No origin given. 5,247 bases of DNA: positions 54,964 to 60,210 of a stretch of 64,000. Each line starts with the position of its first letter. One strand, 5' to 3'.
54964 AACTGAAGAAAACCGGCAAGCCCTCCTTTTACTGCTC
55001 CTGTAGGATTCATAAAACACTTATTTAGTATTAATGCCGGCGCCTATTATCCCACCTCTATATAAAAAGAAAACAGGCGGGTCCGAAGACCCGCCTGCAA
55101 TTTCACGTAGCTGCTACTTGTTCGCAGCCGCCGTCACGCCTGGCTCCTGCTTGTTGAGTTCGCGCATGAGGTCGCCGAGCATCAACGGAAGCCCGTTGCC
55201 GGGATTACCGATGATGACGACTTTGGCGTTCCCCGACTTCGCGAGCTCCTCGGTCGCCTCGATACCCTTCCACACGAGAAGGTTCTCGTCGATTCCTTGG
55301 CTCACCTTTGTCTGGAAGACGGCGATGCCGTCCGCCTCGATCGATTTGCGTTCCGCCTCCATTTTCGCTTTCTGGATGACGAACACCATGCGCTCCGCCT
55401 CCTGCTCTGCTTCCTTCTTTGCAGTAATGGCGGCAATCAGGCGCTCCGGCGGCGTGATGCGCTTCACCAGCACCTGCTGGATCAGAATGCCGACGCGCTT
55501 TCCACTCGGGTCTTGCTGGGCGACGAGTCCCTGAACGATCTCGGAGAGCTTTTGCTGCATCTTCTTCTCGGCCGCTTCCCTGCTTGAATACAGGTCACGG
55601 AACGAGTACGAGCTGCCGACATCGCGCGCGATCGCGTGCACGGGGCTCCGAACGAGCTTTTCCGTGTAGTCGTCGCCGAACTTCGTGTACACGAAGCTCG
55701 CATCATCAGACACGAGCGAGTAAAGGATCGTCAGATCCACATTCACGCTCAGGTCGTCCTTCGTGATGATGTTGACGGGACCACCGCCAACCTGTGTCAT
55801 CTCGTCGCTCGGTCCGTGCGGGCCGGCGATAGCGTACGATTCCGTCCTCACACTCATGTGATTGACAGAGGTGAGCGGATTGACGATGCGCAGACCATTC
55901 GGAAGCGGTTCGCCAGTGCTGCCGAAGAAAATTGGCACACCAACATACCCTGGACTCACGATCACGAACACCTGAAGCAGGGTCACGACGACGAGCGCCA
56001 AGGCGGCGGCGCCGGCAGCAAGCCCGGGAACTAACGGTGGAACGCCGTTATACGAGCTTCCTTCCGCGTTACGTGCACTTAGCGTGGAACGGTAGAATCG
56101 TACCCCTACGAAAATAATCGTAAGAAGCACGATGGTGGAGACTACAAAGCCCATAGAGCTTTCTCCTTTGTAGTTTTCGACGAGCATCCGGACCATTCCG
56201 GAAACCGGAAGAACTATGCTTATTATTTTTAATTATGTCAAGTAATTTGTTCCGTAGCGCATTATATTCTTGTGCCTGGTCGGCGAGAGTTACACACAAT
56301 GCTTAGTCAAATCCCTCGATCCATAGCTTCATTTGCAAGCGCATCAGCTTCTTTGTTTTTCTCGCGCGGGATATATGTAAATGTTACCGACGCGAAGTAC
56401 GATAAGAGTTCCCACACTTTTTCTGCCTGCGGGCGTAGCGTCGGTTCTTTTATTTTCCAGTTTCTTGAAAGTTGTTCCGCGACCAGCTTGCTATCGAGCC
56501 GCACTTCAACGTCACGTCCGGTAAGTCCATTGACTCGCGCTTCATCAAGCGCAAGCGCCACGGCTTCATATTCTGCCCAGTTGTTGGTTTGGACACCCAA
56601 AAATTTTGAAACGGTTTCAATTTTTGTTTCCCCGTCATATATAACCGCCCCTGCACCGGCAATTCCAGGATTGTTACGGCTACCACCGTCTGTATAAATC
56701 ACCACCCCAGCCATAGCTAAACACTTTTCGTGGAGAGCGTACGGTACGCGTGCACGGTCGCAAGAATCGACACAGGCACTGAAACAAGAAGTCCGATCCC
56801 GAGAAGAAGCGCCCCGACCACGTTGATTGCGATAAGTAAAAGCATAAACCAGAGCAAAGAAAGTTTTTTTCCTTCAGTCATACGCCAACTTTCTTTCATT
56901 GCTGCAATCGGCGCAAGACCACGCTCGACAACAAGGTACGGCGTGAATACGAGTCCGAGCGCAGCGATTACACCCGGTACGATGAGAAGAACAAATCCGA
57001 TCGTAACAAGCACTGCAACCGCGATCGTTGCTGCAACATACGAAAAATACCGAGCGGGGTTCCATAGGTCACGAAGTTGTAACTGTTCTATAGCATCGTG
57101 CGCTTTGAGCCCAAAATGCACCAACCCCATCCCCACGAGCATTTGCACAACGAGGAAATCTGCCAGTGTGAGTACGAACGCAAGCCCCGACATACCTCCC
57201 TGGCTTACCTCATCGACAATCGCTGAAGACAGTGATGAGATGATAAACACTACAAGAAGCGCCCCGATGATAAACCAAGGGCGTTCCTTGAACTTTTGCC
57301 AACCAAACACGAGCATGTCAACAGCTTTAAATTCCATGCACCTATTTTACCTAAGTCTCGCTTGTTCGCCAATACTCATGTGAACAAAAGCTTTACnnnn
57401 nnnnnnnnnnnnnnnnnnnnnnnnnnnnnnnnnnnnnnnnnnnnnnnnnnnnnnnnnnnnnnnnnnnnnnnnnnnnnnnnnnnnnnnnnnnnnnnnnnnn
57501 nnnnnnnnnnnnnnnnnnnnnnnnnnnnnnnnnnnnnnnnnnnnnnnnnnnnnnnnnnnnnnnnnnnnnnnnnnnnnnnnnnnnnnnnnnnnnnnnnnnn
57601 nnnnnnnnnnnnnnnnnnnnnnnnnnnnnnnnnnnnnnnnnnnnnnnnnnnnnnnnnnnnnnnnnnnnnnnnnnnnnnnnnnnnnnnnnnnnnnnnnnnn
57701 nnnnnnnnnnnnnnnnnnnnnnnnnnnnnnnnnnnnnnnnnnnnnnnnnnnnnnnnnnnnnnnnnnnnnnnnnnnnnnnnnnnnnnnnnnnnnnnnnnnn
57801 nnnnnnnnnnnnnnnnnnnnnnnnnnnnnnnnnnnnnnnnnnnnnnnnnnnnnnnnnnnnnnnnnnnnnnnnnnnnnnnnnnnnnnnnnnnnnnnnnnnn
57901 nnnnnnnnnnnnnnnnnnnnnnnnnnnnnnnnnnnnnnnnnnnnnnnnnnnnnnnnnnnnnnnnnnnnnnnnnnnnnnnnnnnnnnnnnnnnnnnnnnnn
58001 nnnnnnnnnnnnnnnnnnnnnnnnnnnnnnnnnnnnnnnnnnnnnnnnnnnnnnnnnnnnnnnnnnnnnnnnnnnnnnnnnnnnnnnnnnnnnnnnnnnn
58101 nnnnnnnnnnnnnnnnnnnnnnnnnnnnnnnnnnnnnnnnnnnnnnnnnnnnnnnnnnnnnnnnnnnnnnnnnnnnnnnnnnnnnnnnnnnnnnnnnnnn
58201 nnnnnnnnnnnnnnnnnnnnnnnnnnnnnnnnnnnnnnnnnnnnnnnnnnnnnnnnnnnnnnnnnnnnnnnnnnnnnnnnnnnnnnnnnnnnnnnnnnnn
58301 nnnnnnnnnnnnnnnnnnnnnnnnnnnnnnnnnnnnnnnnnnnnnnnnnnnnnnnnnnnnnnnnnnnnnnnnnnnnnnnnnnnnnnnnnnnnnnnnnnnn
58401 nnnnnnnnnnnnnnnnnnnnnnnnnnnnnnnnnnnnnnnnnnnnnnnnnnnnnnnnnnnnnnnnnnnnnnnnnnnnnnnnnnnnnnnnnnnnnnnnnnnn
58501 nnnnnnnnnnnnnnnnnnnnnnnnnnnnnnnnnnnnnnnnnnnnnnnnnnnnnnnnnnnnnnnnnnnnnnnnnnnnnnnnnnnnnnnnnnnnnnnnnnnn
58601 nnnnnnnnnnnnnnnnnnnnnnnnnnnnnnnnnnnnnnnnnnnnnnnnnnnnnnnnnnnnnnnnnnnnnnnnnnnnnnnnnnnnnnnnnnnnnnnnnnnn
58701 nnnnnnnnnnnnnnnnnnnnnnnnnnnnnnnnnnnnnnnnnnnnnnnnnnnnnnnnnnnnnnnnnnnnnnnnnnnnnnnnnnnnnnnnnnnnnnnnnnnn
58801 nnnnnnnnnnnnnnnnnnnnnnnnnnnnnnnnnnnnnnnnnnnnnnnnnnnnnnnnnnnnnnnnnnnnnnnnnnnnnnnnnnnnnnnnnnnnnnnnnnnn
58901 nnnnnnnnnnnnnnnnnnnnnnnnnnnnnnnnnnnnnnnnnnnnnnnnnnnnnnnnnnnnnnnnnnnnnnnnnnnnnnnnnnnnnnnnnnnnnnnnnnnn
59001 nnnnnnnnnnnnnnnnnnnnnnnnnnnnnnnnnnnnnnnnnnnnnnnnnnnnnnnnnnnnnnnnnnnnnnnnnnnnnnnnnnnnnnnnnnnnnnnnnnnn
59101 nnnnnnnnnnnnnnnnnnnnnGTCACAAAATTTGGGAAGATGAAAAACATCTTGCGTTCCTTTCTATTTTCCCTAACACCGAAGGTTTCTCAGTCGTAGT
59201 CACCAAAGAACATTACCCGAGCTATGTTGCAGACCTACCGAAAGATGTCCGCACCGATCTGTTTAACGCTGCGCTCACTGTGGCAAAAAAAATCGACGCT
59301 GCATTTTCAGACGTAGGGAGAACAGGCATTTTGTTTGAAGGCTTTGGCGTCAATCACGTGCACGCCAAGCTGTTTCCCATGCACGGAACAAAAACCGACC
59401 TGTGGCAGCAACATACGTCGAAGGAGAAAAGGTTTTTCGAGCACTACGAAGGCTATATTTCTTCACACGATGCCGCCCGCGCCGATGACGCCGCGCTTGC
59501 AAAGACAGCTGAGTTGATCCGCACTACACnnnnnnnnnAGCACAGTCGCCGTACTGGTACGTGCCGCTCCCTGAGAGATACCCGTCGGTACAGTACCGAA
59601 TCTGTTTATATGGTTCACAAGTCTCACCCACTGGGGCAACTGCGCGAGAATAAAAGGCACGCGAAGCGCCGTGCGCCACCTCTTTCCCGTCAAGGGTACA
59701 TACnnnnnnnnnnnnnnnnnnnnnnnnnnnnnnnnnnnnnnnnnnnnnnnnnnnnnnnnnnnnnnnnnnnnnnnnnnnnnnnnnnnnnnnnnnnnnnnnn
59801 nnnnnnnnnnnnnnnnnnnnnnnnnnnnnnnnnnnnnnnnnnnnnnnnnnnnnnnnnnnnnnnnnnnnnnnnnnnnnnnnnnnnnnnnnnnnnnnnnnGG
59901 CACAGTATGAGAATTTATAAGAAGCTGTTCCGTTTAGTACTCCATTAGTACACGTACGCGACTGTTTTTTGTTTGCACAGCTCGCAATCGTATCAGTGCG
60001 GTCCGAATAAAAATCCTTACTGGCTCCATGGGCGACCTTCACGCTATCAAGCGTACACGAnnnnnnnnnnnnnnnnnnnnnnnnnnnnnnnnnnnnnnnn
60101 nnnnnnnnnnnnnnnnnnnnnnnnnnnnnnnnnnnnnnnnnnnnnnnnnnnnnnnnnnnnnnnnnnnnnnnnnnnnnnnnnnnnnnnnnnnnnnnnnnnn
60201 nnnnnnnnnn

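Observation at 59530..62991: Paralogous family of secreted proteins with a signal peptide, coiled coil, PG-binding domain and variable Cys-rich, PKD or Kazal modules; four copies in the window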

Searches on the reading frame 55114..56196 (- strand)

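Call 69: search_protein_families(library=pfam, proteins=[window:55114-56196:-], max_evalue=0.001)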
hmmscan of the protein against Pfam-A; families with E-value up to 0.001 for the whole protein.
window:55114-56196:- (360 aa): 1 family
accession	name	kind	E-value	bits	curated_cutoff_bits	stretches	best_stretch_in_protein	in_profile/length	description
PF01145.31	Band_7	-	4.8e-28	98.8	23.6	1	79-280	2-175/176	SPFH domain / Band 7 family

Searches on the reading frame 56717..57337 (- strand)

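Call 69: search_protein_families(library=pfam, proteins=[window:56717-57337:-], max_evalue=0.001)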
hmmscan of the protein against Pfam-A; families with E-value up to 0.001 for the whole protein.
window:56717-57337:- (206 aa): 1 family
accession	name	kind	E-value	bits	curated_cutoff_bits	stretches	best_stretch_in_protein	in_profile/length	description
PF06161.16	DUF975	-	6.7e-05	23.3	34.8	1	104-202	139-240/243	Protein of unknown function (DUF975)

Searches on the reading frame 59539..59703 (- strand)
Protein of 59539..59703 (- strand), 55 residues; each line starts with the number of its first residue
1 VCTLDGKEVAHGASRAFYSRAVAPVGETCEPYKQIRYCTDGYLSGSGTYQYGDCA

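Call 46: search_solved_structures(query=A5, max_evalue=10, show_alignments=2)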
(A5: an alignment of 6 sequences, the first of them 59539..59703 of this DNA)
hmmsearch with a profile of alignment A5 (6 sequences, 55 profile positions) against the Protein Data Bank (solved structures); distinct sequences matched with E-value up to 10: 0.

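Call 54: search_protein_representatives(alignment_id=A5)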
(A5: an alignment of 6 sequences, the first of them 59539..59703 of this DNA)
Query: 6 sequences, 55 profile positions. Proteins with E-value up to 0.001 (for the whole library): 2394; up to 1e-10: 1301; up to 1e-30: 388. The best 150 are listed.
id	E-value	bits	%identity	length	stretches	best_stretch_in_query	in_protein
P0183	4.2e-256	843.3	-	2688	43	12-55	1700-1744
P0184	2.2e-169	565.6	-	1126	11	1-55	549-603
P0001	8.3e-150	502.9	-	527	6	1-55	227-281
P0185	1.1e-149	502.5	-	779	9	2-54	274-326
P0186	7.3e-147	493.4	-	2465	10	1-54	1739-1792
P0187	4.6e-135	455.7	-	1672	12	1-55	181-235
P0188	7.3e-134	451.8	-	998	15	2-49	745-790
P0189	4.8e-126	426.8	-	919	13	2-54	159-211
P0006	8.6e-123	416.4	-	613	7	1-55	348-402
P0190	3.5e-122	414.4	-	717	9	2-54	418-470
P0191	1.9e-117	399.3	-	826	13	2-54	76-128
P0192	3.8e-112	382.3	-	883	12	1-50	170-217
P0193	2.1e-109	373.5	-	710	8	1-53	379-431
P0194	3.8e-109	372.7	-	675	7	1-55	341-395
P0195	4.5e-109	372.4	-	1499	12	2-55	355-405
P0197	1.0e-107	368.1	-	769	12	1-55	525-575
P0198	1.2e-106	364.6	-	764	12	1-54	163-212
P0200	4.5e-103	353.2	-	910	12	1-50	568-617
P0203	5.8e-98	336.8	-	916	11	1-55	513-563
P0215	1.5e-82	287.5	-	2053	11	2-50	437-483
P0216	1.7e-82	287.3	-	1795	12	2-55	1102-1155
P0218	4.4e-82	286.0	-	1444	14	1-55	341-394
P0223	7.5e-79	275.6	-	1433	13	6-55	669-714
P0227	1.6e-77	271.4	-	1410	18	1-54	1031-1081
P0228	2.3e-77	270.9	-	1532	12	1-55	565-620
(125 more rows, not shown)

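Call 55: search_protein_families(library=pfam, proteins=[P0183, P0186, P0187, P0215, P0188], max_evalue=0.001)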
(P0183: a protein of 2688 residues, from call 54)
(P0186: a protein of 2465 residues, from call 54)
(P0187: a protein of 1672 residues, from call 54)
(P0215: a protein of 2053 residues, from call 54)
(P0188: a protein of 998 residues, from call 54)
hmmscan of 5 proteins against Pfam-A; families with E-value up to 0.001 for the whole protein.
P0183 (2688 aa): 1 family
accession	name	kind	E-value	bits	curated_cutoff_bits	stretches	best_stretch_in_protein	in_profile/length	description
PF19035.6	TSP1_CCN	-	9e-10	39.1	27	0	1007-1020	28-41/44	CCN3 Nov like TSP1 domain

P0186 (2465 aa): 3 families
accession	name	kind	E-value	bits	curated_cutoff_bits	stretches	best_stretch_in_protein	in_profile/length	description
PF01471.23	PG_binding_1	-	8.6e-21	74.3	23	2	2292-2356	1-56/57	Putative peptidoglycan binding domain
PF03629.24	SASA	-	2.1e-12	47.6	24.8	1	1240-1476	2-222/226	Carbohydrate esterase, sialic acid-specific acetylesterase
PF20736.2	Glyco_hydro127M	-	0.00051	20.5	24.2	0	527-577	20-67/95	Beta-L-arabinofuranosidase, GH127 middle domain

P0187 (1672 aa): 2 families
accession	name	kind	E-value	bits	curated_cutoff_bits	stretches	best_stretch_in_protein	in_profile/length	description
PF13946.11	DUF4214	-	4.6e-11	43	23.2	1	1568-1630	5-71/72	Domain of unknown function (DUF4214)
PF01471.23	PG_binding_1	-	2.3e-09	37.7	23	1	10-56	2-47/57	Putative peptidoglycan binding domain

P0215 (2053 aa): 5 families
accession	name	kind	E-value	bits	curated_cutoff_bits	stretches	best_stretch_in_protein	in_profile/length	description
PF15902.12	Sortilin-Vps10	-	7.2e-20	71.6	33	4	1386-1454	2-70/446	Sortilin, neurotensin receptor 3,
PF14870.12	PSII_BNR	-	6.7e-11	42.4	27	1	1794-1971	37-204/303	Photosynthesis system II assembly factor YCF48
PF23414.1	Beta-prop_EML_2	-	1.5e-07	31.5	90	1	1896-1980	24-107/266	Echinoderm microtubule-associated protein second beta-propeller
PF24316.1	Tli3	-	0.00021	22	27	0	1319-1367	60-107/129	T6SS Tli3 immunity protein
PF25174.1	Beta-prop_THOC3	-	0.00058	19.4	305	1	1807-1986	74-243/272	THOC3 beta-propeller domain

P0188 (998 aa): 0 families

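Call 56: list_cluster_members(proteins=[P0183, P0184, P0185, P0186, P0187, P0188, P0195, P0215, P0216, P0227])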
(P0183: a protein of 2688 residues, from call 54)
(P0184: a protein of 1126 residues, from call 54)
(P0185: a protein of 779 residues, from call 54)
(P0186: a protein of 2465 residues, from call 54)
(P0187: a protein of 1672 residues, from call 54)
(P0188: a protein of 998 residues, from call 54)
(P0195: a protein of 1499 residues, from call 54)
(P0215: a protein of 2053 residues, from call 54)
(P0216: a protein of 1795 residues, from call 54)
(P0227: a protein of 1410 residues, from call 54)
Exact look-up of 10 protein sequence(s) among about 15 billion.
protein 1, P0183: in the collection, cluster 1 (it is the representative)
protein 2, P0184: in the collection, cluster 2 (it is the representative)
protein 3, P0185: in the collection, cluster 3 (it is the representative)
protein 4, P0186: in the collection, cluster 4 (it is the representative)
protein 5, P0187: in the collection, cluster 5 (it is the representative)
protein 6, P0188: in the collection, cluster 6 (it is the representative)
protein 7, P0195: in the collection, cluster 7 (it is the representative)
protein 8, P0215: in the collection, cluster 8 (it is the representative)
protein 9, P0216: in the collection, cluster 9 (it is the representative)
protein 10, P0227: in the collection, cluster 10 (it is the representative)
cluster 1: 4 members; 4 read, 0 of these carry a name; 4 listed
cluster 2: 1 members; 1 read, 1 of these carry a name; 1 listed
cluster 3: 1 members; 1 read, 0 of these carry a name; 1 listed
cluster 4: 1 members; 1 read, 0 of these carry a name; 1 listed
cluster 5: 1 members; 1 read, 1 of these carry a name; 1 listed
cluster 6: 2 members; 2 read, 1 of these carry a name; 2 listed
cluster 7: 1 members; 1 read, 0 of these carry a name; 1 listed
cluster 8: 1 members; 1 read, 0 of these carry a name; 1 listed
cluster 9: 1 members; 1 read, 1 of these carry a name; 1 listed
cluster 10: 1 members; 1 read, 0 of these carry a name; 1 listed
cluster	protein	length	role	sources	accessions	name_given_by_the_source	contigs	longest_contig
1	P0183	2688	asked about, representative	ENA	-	-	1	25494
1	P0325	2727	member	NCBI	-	-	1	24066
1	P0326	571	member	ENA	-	-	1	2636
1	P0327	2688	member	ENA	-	-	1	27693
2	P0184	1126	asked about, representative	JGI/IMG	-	peptidoglycan hydrolase-like protein with peptidoglycan-binding domain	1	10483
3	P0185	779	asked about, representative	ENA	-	-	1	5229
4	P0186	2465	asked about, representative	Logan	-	-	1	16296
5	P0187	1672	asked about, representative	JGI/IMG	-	peptidoglycan hydrolase-like protein with peptidoglycan-binding domain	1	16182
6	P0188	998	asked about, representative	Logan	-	-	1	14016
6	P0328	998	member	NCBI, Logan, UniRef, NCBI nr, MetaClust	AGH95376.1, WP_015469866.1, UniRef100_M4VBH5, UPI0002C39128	hypothetical protein [Pseudobdellovibrio exovorus] | Uncharacterized protein n=1 Tax=Pseudobdellovibrio exovorus JSS TaxID=1184267 ... | status=active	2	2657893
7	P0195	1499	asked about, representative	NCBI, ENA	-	-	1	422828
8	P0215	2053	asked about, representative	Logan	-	-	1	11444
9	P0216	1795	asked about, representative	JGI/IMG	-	hypothetical protein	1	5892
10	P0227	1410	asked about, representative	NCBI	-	-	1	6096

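Call 57: list_cluster_members(proteins=[P0189, P0191, P0192, P0197, P0198, P0200, P0203, P0218, P0223, P0228])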
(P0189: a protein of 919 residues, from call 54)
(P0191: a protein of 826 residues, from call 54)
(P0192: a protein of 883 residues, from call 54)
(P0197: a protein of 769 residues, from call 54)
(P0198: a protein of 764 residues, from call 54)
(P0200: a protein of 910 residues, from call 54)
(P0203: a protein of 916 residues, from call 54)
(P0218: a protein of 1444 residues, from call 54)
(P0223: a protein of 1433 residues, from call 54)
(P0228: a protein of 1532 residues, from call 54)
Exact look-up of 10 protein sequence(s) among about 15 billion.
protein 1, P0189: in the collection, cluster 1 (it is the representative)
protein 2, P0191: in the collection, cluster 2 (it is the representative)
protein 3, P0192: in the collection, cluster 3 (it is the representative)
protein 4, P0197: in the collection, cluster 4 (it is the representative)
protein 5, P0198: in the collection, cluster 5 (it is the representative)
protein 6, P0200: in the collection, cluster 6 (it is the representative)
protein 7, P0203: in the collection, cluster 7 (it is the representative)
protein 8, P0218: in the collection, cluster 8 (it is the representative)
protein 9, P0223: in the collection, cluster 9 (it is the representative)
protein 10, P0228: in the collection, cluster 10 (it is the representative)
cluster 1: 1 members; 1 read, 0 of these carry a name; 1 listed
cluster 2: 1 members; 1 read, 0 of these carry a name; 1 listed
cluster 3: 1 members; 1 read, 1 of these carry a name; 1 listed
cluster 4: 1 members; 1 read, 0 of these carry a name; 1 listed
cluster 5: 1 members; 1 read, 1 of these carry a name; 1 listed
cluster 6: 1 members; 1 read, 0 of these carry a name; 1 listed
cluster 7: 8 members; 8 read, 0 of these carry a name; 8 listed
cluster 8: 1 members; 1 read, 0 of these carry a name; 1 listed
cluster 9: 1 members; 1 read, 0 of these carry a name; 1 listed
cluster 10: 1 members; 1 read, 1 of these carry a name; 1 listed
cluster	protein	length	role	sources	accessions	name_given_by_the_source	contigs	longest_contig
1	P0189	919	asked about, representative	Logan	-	-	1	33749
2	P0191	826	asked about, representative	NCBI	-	-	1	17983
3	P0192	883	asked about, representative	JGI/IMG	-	hypothetical protein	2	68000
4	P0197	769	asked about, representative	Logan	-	-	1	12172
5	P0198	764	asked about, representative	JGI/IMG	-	hypothetical protein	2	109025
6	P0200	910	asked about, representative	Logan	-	-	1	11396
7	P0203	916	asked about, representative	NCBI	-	-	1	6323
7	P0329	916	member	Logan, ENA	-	-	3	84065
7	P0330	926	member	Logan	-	-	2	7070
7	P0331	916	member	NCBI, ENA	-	-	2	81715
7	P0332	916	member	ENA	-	-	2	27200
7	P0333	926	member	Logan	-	-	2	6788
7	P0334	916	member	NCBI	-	-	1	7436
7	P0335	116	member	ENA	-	-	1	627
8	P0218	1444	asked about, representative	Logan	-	-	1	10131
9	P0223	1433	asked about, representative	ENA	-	-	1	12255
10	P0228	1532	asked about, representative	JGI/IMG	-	hypothetical protein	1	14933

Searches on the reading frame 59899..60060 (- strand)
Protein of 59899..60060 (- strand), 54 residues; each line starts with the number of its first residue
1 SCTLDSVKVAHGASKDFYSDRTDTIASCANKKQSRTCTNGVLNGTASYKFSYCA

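Call 83: search_solved_structures(query=A7, max_evalue=10, show_alignments=3)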
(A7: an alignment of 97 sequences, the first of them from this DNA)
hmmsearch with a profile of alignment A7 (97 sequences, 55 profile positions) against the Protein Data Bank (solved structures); distinct sequences matched with E-value up to 10: 0.
